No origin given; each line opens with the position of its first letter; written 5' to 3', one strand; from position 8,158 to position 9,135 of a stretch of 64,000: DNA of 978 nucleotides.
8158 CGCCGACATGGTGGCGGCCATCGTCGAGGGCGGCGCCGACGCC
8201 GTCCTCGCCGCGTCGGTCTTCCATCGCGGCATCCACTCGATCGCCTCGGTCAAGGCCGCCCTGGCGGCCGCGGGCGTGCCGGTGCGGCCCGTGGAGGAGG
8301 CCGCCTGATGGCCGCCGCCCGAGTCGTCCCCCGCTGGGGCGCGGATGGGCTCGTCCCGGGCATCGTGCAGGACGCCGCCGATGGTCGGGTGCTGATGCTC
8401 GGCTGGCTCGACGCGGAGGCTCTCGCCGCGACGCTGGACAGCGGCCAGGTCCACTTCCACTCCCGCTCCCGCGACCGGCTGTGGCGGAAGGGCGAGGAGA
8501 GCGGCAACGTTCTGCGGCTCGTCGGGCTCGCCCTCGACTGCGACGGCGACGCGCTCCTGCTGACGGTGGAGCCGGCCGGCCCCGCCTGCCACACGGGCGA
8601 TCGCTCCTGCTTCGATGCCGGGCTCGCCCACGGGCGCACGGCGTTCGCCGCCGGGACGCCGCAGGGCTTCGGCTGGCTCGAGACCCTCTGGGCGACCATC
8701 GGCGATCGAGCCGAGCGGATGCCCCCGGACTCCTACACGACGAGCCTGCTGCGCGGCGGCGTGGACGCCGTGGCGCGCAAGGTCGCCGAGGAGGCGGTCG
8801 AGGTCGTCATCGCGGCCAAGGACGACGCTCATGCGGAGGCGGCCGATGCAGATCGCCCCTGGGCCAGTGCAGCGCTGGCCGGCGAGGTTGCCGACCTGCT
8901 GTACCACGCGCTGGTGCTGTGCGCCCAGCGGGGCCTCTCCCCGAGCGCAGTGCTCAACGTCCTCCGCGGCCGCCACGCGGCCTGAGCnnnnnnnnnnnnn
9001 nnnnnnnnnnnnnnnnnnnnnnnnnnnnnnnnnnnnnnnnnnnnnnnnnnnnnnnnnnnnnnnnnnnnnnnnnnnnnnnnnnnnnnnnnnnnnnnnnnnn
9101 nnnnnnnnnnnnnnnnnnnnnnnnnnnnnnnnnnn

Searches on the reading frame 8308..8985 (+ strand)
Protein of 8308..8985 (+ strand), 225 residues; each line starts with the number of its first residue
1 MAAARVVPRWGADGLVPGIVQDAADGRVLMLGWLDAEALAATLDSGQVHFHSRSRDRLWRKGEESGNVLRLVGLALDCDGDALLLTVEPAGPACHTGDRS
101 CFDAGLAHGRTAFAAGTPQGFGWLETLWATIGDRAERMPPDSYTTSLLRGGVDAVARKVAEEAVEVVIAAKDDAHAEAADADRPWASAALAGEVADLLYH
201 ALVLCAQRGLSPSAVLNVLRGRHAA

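Call 3: search_protein_families(library=pfam, proteins=[window:8308-8985:+])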
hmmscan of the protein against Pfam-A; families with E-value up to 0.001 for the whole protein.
window:8308-8985:+ (225 aa): 2 families
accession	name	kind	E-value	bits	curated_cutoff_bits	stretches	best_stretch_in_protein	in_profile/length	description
PF01502.23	PRA-CH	-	5.4e-31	106.7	27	1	30-102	1-73/74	Phosphoribosyl-AMP cyclohydrolase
PF01503.22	PRA-PH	-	1.5e-17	64.2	21.3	1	126-222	3-85/86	Phosphoribosyl-ATP pyrophosphohydrolase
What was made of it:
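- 8308..8985 (+): hisIE (fused), last gene of the operon. PRA-CH 5.4e-31 and PRA-PH 1.5e-17 (call 3).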
